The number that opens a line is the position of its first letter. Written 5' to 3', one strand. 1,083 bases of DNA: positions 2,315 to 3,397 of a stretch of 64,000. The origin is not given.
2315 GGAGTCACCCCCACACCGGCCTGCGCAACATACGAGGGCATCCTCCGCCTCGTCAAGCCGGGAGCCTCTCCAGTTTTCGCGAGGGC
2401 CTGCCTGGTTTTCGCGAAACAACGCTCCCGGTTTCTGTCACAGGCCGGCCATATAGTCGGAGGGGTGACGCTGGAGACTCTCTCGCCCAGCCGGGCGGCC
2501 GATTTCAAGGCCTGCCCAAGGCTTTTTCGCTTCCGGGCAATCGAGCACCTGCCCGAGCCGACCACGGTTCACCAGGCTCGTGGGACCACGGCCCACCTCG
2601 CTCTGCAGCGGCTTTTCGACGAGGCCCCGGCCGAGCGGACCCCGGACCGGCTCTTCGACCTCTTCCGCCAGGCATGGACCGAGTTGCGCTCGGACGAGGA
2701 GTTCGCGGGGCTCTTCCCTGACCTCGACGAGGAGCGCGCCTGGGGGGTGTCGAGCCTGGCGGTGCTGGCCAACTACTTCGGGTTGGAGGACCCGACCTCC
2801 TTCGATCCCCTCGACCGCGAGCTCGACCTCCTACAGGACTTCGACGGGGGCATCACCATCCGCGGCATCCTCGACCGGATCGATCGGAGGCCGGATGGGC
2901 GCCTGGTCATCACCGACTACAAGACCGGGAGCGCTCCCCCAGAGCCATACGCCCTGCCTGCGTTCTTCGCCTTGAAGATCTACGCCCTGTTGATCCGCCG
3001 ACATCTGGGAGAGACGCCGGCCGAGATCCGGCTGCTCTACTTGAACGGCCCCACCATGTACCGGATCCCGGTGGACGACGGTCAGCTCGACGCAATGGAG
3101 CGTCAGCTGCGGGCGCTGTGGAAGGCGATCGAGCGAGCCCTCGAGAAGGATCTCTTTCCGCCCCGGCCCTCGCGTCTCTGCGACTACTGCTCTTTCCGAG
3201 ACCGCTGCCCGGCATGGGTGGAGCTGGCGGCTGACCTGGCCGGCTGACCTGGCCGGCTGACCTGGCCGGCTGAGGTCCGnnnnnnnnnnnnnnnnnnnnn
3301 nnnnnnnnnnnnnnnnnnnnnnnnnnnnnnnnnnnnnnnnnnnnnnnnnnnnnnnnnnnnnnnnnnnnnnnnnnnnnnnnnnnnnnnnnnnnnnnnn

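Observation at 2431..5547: A shared promoter motif resembling the PafBC/RecA-NDp DNA-damage promoter lies upstream of a Cas4-like nuclease and of the adnAB-like operon, each with a leaderless GTG start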

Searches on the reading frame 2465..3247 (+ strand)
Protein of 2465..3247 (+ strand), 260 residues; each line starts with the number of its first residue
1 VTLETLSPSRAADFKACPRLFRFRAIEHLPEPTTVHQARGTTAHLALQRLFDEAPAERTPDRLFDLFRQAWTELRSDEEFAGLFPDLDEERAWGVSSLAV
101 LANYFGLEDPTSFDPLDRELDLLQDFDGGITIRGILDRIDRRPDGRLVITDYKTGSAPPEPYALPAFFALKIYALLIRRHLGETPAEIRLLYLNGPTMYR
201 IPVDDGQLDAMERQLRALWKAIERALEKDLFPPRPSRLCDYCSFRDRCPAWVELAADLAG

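Call 4: search_protein_families(library=pfam, proteins=[window:2465-3247:+])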
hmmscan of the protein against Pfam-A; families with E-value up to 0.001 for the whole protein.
window:2465-3247:+ (260 aa): 1 family
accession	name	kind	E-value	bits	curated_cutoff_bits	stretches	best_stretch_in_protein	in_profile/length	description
PF12705.13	PDDEXK_1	-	1.9e-40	139.8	22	1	5-249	1-247/247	PD-(D/E)XK nuclease superfamily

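Call 12: find_homologous_proteins(query=window:2465-3247:+)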
Query window:2465-3247:+ (260 aa): 7461 proteins with E <= 0.001 among 8000 candidates; the best 120 are listed.
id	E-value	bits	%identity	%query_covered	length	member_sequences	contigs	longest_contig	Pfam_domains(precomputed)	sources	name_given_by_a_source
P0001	1.2e-171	587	100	100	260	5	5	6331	PF12705.14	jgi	jgi:putative RecB family exonuclease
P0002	7.8e-160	549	94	98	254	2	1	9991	PF12705.14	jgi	jgi:putative RecB family exonuclease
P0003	7.9e-133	460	80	97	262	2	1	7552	PF12705.14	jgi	jgi:putative RecB family exonuclease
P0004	4.7e-132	457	80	97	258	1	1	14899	PF12705.14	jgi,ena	jgi:putative RecB family exonuclease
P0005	2.9e-130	452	78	97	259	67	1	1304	PF12705.14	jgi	jgi:putative RecB family exonuclease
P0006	4.1e-130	451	77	100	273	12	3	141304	PF12705.14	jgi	jgi:putative RecB family exonuclease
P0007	4.6e-130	451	77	100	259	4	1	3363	PF12705.14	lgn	-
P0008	1.4e-129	449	75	100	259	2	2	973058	PF12705.14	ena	-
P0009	1.5e-129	449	76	100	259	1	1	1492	PF12705.14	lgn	-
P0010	3.3e-129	448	75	100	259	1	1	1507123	PF12705.14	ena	-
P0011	4.2e-129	448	76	100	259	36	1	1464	PF12705.14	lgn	-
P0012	5.4e-129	447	76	98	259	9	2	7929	PF12705.14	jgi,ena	jgi:putative RecB family exonuclease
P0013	7.5e-129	447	75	100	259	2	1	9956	PF12705.14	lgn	-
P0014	9.2e-129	447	78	97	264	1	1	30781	PF12705.14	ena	-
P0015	9.4e-129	447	76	100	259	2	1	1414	PF12705.14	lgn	-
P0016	2.1e-128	445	75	100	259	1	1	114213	PF12705.14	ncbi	ncbi:MAG: RecB family exonuclease [Actinomycetota bacterium]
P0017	2.4e-128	445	76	100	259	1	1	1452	PF12705.14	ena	-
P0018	3.3e-128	445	77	97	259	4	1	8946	PF12705.14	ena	-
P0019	3.3e-128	445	76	97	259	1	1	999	PF12705.14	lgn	-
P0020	4.9e-128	444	74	100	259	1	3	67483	PF12705.14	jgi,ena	-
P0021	5.1e-128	444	77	100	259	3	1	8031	PF12705.14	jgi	jgi:putative RecB family exonuclease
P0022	7.1e-128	444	75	98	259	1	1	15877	PF12705.14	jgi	jgi:putative RecB family exonuclease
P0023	7.5e-128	444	75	100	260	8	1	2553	PF12705.14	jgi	jgi:putative RecB family exonuclease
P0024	8.8e-128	443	75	100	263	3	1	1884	PF12705.14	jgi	jgi:putative RecB family exonuclease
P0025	8.9e-128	443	76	97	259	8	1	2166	PF12705.14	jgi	jgi:putative RecB family exonuclease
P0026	1.0e-127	443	73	100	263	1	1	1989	PF12705.14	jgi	jgi:putative RecB family exonuclease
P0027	1.7e-127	443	77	97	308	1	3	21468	PF12705.14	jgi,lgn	jgi:putative RecB family exonuclease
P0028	4.3e-127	441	74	98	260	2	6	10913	PF12705.14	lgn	-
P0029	5.0e-127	441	74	98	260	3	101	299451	PF12705.14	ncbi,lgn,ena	ncbi:MAG TPA: PD-(D/E)XK nuclease family protein [Acidimicrobiia bacterium]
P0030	5.6e-127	441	75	98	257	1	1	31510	PF12705.14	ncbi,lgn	ncbi:MAG: RecB family exonuclease [Acidimicrobiia bacterium]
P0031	6.3e-127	441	76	97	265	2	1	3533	PF12705.14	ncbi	-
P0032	6.8e-127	441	75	97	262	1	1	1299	PF12705.14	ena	-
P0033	1.0e-126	440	73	98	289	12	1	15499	PF12705.14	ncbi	-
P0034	1.2e-126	440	74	100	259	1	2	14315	PF12705.14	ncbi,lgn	-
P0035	1.3e-126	440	73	100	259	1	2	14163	PF12705.14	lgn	-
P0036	7.7e-126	437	75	98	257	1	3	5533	PF12705.14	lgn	-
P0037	7.8e-126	437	75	97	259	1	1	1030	PF12705.14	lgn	-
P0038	9.0e-126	437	76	96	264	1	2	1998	PF12705.14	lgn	-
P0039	1.1e-125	437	74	97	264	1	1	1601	PF12705.14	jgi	jgi:putative RecB family exonuclease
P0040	1.2e-125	436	75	100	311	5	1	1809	PF12705.14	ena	-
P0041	1.3e-125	436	74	98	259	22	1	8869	PF12705.14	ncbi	ncbi:MAG: RecB family exonuclease [Acidimicrobiia bacterium]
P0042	1.4e-125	436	75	98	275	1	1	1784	PF12705.14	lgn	-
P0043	1.6e-125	436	74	97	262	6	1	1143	PF12705.14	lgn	-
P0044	3.8e-125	435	75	97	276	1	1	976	PF12705.14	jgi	jgi:putative RecB family exonuclease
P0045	3.9e-125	435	73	100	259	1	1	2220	PF12705.14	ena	-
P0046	4.7e-125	434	74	97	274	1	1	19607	PF12705.14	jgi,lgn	jgi:putative RecB family exonuclease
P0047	5.5e-125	434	75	97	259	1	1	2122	PF12705.14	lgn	-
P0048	6.0e-125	434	75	97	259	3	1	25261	PF12705.14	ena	-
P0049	7.3e-125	434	75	97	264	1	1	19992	PF12705.14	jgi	jgi:putative RecB family exonuclease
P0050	9.4e-125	434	72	99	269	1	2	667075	PF12705.14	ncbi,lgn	-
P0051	1.2e-124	433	74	97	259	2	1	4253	PF12705.14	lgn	-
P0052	1.3e-124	433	76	96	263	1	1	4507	PF12705.14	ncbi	-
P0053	2.1e-124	432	73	98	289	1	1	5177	PF12705.14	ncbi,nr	ncbi:MAG TPA: PD-(D/E)XK nuclease family protein, partial [Acidimicrobiia bacterium]|nr:PD-(D/E)XK n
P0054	2.9e-124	432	74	97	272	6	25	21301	PF12705.14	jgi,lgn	jgi:putative RecB family exonuclease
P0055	3.3e-124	432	74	98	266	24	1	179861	PF12705.14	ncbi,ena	-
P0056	3.3e-124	432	73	100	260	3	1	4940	PF12705.14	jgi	jgi:putative RecB family exonuclease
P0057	3.4e-124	432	72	100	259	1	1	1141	PF12705.14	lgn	-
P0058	3.6e-124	432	73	98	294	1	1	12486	PF12705.14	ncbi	-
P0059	4.2e-124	431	75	97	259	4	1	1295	PF12705.14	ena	-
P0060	4.3e-124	431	73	100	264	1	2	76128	PF12705.14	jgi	jgi:putative RecB family exonuclease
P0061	4.7e-124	431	75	97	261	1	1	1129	PF12705.14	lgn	-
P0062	5.0e-124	431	74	96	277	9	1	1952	PF12705.14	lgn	-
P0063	5.7e-124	431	74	97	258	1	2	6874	PF12705.14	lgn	-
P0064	6.8e-124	431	72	100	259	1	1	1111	PF12705.14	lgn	-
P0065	7.2e-124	431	75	97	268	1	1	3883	PF12705.14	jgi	-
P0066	8.3e-124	430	74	97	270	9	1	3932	PF12705.14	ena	-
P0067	8.6e-124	430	73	100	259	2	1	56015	PF12705.14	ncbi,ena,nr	ncbi:MAG TPA: PD-(D/E)XK nuclease family protein [Acidimicrobiia bacterium]|nr:PD-(D/E)XK nuclease f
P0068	8.7e-124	430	72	100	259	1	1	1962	PF12705.14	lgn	-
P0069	1.0e-123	430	73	98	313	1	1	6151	PF12705.14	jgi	jgi:putative RecB family exonuclease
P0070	1.2e-123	430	74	97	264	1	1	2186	PF12705.14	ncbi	-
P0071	1.2e-123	430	73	97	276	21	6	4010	PF12705.14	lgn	-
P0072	1.5e-123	430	76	96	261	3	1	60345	PF12705.14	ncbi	ncbi:MAG: PD-(D/E)XK nuclease family protein [Acidimicrobiia bacterium]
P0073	1.6e-123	429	74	96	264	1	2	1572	PF12705.14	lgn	-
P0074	1.6e-123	429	73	98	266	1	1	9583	PF12705.14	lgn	-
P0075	2.0e-123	429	72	99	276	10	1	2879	PF12705.14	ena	-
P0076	2.0e-123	429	76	96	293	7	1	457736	PF12705.14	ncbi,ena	-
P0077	2.0e-123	429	73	100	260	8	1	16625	PF12705.14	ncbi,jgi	-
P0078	2.4e-123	429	73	99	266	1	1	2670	PF12705.14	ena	-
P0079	3.0e-123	429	73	100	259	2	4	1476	PF12705.14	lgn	-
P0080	3.4e-123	428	74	96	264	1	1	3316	PF12705.14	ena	-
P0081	3.8e-123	428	73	97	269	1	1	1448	PF12705.14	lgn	-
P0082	4.3e-123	428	76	96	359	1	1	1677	PF12705.14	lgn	-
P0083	4.6e-123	428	74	96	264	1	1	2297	PF12705.14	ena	-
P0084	4.6e-123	428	74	97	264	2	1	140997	PF12705.14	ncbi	-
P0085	5.2e-123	428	74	97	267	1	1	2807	PF12705.14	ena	-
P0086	5.8e-123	428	74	97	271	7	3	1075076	PF12705.14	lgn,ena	-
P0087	6.1e-123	428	72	99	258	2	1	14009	PF12705.14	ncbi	-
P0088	6.6e-123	427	73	98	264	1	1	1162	PF12705.14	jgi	jgi:putative RecB family exonuclease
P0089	7.2e-123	427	73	98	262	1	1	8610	PF12705.14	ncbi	ncbi:MAG TPA: PD-(D/E)XK nuclease family protein [Acidimicrobiia bacterium]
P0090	7.9e-123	427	73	97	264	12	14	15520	PF12705.14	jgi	jgi:putative RecB family exonuclease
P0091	9.2e-123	427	74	96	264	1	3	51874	PF12705.14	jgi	jgi:putative RecB family exonuclease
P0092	1.0e-122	427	72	97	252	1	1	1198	PF12705.14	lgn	-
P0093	1.1e-122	427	74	97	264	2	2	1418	PF12705.14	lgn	-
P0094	1.1e-122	427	74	97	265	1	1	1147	PF12705.14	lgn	-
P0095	1.2e-122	427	72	98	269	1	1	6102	PF12705.14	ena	-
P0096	1.3e-122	426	73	100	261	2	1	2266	PF12705.14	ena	-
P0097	1.4e-122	426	71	98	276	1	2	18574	PF12705.14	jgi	jgi:putative RecB family exonuclease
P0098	1.5e-122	426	73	97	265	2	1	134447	PF12705.14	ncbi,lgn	-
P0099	1.6e-122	426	74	96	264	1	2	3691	PF12705.14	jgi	jgi:putative RecB family exonuclease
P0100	1.7e-122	426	74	97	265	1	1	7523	PF12705.14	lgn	-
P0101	2.2e-122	426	72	98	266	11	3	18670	PF12705.14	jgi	jgi:putative RecB family exonuclease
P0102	2.2e-122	426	74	97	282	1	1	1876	PF12705.14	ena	-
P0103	2.4e-122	426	74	96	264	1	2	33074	PF12705.14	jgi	jgi:putative RecB family exonuclease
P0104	2.4e-122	426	74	97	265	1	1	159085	PF12705.14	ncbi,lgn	-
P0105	2.7e-122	425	73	99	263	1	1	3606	PF12705.14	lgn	-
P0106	2.7e-122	425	72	97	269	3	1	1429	PF12705.14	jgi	jgi:putative RecB family exonuclease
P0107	2.8e-122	425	72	97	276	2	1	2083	PF12705.14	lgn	-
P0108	2.9e-122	425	74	96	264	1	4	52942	PF12705.14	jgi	jgi:putative RecB family exonuclease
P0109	2.9e-122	425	73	97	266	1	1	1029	PF12705.14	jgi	jgi:putative RecB family exonuclease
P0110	3.0e-122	425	73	97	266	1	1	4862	PF12705.14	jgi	jgi:putative RecB family exonuclease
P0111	3.4e-122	425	73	97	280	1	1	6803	PF12705.14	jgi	jgi:putative RecB family exonuclease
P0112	3.7e-122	425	74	97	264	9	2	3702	PF12705.14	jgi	jgi:putative RecB family exonuclease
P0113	3.7e-122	425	73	96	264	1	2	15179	PF12705.14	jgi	jgi:putative RecB family exonuclease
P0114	4.0e-122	425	73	97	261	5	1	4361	PF12705.14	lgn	-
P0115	4.2e-122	425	74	96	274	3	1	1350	PF12705.14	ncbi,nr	ncbi:MAG: PD-(D/E)XK nuclease family protein [Thermoanaerobaculia bacterium]|nr:PD-(D/E)XK nuclease 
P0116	4.7e-122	425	73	100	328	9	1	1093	PF12705.14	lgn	-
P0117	5.9e-122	424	74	97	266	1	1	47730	PF12705.14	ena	-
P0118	6.4e-122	424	72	96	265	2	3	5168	PF12705.14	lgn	-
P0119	7.3e-122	424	74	97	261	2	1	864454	PF12705.14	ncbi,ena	-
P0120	7.8e-122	424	73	97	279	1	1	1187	PF12705.14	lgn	-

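Call 13: find_related_loci(query=window:2465-3247:+, collection=genome_contigs, flank=8000)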
Query window:2465-3247:+ (260 aa) in genome_contigs; peptide patterns used: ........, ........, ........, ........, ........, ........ (x = any residue, [..] = any of these).
599 stretches matched a pattern (row limit reached: there are more); 368 encode a relative of the query (tblastn E <= 1e-3); the best 80 are kept; 80 distinct loci.
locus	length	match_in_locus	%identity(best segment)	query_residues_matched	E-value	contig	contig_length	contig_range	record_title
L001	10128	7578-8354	76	1-260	2e-131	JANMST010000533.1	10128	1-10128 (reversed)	MAG: Acidimicrobiia bacterium isolate SOY_29_metabat_354 SOY_29_k141_5492424, whole genome shotgun sequence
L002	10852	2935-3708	76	1-256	4e-131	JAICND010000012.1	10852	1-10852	MAG: Acidimicrobiia bacterium isolate OF_bin.28 k141_2831648_length_10852_cov_7.4774, whole genome shotgun sequence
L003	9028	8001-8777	76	1-260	1e-130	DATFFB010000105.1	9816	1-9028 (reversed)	MAG TPA_asm: Acidimicrobiia bacterium isolate SMAG_U8623 k141_632354, whole genome shotgun sequence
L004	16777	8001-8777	76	1-260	2e-130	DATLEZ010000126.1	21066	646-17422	MAG TPA_asm: Acidimicrobiia bacterium isolate SMAG_U14389 k141_1493112, whole genome shotgun sequence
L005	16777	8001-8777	75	1-260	4e-130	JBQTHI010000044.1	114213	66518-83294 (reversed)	MAG: Actinomycetota bacterium isolate SAW185 c_000000469986, whole genome shotgun sequence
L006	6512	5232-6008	77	1-260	1e-129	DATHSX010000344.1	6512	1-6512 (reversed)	MAG TPA_asm: Acidimicrobiia bacterium isolate SMAG_U16062 k141_85981, whole genome shotgun sequence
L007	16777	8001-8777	75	1-260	3e-129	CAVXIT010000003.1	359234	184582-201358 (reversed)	MAG: uncultured Acidimicrobiia bacterium isolate MFD09206.bin.1.94 genome assembly, contig: contig_1973, whole genome sh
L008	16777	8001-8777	75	1-260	3e-129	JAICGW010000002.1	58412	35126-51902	MAG: Acidimicrobiia bacterium isolate CK_bin.25 k141_1823142_length_58412_cov_19.0394, whole genome shotgun sequence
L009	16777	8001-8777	75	1-260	7e-129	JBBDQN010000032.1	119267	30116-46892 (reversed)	MAG: Acidimicrobiia bacterium isolate LejiaC_62_17 Lejia_C_317_length_119267_cov_10, whole genome shotgun sequence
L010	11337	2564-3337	73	1-256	8e-129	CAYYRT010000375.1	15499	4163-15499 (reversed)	MAG TPA_asm: uncultured Acidimicrobiaceae bacterium isolate binchicken_co31_95 genome assembly, contig: k141_4479961, wh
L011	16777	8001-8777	73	1-260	1e-127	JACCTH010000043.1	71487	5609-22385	MAG: Acidimicrobiia bacterium isolate MGR_bin69 SD2897-2912_k127_8415694, whole genome shotgun sequence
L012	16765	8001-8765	74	1-256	4e-127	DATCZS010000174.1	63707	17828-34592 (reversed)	MAG TPA_asm: Acidimicrobiia bacterium isolate SMAG_U76 k141_401987, whole genome shotgun sequence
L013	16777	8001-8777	73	1-260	2e-126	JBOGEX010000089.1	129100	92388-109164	MAG: Acidimicrobiia bacterium isolate M3-S_metawrap_bin.203 k127_2161441, whole genome shotgun sequence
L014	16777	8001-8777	73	1-260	7e-126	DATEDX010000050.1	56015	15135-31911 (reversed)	MAG TPA_asm: Acidimicrobiia bacterium isolate SMAG_U8718 k141_1102621, whole genome shotgun sequence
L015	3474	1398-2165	74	3-259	7e-129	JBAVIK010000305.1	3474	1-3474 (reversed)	MAG: Acidimicrobiia bacterium isolate MFD02594_ilm_asm_bin11 k127_13522, whole genome shotgun sequence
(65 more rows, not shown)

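Call 33: search_protein_families(library=ncbifam, proteins=[window:2465-3247:+], max_evalue=0.00001)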
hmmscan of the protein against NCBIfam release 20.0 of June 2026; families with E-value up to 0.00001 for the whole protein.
window:2465-3247:+ (260 aa): 2 families
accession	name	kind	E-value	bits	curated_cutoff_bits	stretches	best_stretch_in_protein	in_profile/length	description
TIGR00372.1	cas4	equivalog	2.2e-11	43.9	65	1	131-249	67-179/180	CRISPR-associated protein Cas4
TIGR02786.1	addB_alphas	equivalog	1.1e-09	37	486.5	1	22-161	774-910/1024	double-strand break repair protein AddB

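Call 34: search_solved_structures(query=window:2465-3247:+, max_evalue=0.01)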
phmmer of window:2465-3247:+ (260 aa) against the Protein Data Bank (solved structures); distinct sequences matched with E-value up to 0.01: 7.
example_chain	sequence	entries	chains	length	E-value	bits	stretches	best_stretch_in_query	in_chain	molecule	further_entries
6ppu_A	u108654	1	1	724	5.3e-06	29.3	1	128-251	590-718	ATP-dependent DNA helicase (UvrD/REP)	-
7sjr_A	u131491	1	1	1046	9.7e-06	28.5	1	128-251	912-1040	DNA helicase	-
6ppj_A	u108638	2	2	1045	0.00013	24.8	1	128-251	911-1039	ATP-dependent DNA helicase (UvrD/REP)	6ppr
9np6_A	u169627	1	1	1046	0.00013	24.8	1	128-251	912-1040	DNA 3'-5' helicase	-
7sjr_B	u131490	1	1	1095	0.00037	23.3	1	17-190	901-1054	DNA helicase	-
6ppu_B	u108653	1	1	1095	0.00038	23.3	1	17-190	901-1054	UvrD/REP helicase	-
6ppr_B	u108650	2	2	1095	0.0045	19.7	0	17-190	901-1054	UvrD/REP helicase | DNA 3'-5' helicase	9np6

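Call 38: find_encoding_contigs(protein=P0010, flank=10000, max_places=2)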
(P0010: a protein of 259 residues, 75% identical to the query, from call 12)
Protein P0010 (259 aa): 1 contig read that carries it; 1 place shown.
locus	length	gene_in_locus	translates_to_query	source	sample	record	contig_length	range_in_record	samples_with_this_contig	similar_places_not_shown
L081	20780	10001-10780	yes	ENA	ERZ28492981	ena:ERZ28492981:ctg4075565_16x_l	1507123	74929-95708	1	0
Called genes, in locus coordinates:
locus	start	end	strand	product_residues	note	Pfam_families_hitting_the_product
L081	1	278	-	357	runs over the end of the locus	PF01820:Dala_Dala_lig_N, PF07478:Dala_Dala_lig_C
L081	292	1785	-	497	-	PF08245:Mur_ligase_M, PF02875:Mur_ligase_C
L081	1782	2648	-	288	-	PF00561:Abhydrolase_1, PF12146:Hydrolase_4, PF12697:Abhydrolase_6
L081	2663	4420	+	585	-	PF01590:GAF, PF13185:GAF_2, PF00512:HisKA, PF02518:HATPase_c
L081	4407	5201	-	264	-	PF00106:adh_short, PF13561:adh_short_C2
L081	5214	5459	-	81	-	-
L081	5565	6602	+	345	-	PF13415:Beta-prop_FBX42 (weak), PF01344:Kelch_1, PF24681:Kelch_KLHDC2_KLHL20_DRC7, PF24981:Beta-prop_ATRN-LZTR1 (weak), PF13964:Beta-prop_Calicin, PF25210:Kelch_FKB95 (weak), PF13964:Beta-prop_Calicin, PF01344:Kelch_1, +3 more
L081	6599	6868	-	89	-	-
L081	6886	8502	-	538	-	PF00501:AMP-binding, PF13193:AMP-binding_C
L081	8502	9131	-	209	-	PF03703:bPH_2, PF09851:SHOCT (weak)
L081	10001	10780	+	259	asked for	PF12705:PDDEXK_1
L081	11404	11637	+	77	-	PF00188:CAP (weak)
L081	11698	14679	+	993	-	PF00580:UvrD-helicase, PF13245:AAA_19, PF13604:AAA_30 (faint), PF13361:UvrD_C, PF13538:UvrD_C_2 (faint), PF10926:DUF2800, PF12705:PDDEXK_1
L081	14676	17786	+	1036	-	PF00580:UvrD-helicase, PF13245:AAA_19, PF13361:UvrD_C, PF13538:UvrD_C_2 (faint), PF12705:PDDEXK_1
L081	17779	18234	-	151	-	PF02580:Tyr_Deacylase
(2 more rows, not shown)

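Call 47: find_encoding_contigs(protein=P0119, flank=10000, max_places=1)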
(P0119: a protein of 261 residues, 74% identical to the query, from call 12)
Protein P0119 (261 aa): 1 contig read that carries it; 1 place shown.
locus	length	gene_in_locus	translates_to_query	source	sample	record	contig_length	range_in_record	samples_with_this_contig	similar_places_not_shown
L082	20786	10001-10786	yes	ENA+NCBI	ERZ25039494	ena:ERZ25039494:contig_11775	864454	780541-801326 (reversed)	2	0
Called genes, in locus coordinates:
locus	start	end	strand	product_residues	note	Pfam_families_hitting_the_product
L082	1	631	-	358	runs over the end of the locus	PF01820:Dala_Dala_lig_N, PF07478:Dala_Dala_lig_C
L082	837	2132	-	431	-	PF02875:Mur_ligase_C (faint), PF08245:Mur_ligase_M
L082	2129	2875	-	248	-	PF00561:Abhydrolase_1, PF12146:Hydrolase_4 (weak), PF12697:Abhydrolase_6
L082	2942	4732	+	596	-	PF01590:GAF, PF13185:GAF_2, PF13492:GAF_3 (weak), PF00512:HisKA, PF02518:HATPase_c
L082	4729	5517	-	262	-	PF00106:adh_short, PF13561:adh_short_C2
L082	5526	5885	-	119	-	-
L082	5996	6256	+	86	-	-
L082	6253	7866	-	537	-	PF00501:AMP-binding, PF13193:AMP-binding_C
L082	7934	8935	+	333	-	-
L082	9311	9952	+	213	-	PF10067:DUF2306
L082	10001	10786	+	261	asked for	PF12705:PDDEXK_1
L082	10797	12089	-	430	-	PF02812:ELFV_dehydrog_N, PF00208:ELFV_dehydrog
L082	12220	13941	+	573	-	PF00580:UvrD-helicase, PF13245:AAA_19, PF13361:UvrD_C (faint)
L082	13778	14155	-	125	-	-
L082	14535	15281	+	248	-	PF10926:DUF2800 (weak), PF12705:PDDEXK_1, PF01930:Cas_Cas4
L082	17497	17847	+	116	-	PF12705:PDDEXK_1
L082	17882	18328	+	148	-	PF12705:PDDEXK_1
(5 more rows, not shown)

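Call 48: find_encoding_contigs(protein=P0086, flank=10000, max_places=1)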
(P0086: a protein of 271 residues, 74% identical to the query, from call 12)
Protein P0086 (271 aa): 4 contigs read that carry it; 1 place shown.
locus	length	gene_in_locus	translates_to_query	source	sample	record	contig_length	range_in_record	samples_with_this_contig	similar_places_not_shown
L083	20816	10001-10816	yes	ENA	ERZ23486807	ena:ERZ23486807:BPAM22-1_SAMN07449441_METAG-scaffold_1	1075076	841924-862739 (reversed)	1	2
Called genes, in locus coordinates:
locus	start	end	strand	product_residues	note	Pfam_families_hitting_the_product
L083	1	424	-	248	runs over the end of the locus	PF00561:Abhydrolase_1, PF12146:Hydrolase_4, PF12697:Abhydrolase_6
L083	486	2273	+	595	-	PF01590:GAF, PF13185:GAF_2, PF13492:GAF_3 (weak), PF00512:HisKA, PF02518:HATPase_c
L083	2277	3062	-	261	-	PF00106:adh_short, PF13561:adh_short_C2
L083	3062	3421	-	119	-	-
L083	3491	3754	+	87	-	-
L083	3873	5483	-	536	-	PF00501:AMP-binding, PF13193:AMP-binding_C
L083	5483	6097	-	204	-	PF14470:bPH_3 (faint), PF03703:bPH_2, PF09851:SHOCT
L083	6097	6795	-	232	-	PF03703:bPH_2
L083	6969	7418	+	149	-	-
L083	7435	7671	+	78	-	-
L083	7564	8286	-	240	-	PF13649:Methyltransf_25 (weak)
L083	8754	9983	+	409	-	PF05977:MFS_3, PF07690:MFS_1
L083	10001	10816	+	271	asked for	PF12705:PDDEXK_1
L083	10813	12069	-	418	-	PF02812:ELFV_dehydrog_N, PF00208:ELFV_dehydrog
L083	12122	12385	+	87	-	-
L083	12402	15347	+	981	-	PF00580:UvrD-helicase, PF13245:AAA_19, PF13604:AAA_30 (faint), PF13361:UvrD_C, PF13538:UvrD_C_2 (faint), PF10926:DUF2800 (weak), PF12705:PDDEXK_1, PF01930:Cas_Cas4 (faint)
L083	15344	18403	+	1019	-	PF00580:UvrD-helicase, PF13245:AAA_19, PF13604:AAA_30 (faint), PF13361:UvrD_C, PF13538:UvrD_C_2 (faint), PF12705:PDDEXK_1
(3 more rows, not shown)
